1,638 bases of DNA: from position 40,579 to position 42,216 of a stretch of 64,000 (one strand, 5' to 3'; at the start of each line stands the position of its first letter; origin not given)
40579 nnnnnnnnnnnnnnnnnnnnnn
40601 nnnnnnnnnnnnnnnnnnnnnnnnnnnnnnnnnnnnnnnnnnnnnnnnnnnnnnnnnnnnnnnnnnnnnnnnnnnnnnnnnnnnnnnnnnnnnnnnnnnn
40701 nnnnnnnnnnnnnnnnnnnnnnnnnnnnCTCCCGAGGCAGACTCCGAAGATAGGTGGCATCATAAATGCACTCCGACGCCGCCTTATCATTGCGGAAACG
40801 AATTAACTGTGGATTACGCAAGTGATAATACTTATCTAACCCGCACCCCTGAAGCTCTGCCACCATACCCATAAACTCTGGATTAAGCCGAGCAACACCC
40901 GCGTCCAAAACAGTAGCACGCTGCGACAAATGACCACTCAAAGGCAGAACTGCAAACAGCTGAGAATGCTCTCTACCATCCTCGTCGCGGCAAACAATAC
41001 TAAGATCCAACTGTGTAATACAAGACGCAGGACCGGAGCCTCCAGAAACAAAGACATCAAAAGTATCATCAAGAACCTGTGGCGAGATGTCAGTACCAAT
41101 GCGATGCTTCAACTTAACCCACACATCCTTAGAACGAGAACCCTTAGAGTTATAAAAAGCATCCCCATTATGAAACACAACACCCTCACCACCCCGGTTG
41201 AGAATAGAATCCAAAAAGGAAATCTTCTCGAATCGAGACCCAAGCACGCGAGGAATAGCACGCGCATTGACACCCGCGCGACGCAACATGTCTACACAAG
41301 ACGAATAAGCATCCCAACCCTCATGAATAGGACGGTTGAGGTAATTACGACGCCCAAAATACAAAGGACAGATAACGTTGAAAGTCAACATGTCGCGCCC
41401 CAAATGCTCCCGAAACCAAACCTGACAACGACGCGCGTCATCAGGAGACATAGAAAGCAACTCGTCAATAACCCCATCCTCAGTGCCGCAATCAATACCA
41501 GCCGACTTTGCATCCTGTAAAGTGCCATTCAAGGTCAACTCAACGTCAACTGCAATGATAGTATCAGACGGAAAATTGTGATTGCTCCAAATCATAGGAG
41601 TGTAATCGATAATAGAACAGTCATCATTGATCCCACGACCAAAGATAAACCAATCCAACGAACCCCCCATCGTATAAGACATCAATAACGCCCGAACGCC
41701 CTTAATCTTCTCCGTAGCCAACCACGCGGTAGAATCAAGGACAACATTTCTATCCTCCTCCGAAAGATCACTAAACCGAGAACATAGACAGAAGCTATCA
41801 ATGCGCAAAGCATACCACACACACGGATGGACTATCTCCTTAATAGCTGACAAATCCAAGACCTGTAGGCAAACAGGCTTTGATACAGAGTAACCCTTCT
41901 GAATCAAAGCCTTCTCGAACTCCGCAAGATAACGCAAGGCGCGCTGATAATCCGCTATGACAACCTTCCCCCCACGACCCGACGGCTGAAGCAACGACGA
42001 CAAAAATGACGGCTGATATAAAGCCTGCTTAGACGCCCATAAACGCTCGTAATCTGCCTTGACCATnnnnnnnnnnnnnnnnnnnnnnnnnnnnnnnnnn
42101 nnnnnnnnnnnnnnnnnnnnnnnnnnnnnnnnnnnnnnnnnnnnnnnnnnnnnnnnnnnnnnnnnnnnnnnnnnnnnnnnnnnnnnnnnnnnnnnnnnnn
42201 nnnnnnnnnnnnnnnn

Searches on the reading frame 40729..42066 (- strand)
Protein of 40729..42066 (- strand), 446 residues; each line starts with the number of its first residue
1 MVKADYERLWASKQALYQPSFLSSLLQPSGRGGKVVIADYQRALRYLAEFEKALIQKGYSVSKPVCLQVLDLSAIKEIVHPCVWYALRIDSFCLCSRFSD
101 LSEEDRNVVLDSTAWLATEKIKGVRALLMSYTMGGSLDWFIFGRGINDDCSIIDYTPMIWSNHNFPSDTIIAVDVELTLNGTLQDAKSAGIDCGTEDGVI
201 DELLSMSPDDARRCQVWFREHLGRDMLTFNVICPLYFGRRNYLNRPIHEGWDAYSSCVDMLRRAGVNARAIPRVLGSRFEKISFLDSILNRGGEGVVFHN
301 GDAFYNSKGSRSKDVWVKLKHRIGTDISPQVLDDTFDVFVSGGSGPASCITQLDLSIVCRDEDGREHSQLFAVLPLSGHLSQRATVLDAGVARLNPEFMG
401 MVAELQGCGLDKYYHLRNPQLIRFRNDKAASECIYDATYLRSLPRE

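Call 38: search_protein_families(library=phrogs, proteins=[window:40729-42066:-], max_evalue=0.00001)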
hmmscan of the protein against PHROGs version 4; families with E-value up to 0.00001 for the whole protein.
window:40729-42066:- (446 aa): 0 families

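Call 57: search_protein_families(library=pfam, proteins=[window:40729-42066:-], max_evalue=0.001)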
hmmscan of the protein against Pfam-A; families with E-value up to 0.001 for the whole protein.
window:40729-42066:- (446 aa): 0 families

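Call 64: search_dna_similar(query=window:40729-42066:-, collection=phages, mode=protein, max_rows=15, max_evalue=0.001)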
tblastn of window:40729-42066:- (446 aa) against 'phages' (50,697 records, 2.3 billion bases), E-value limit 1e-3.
No match.
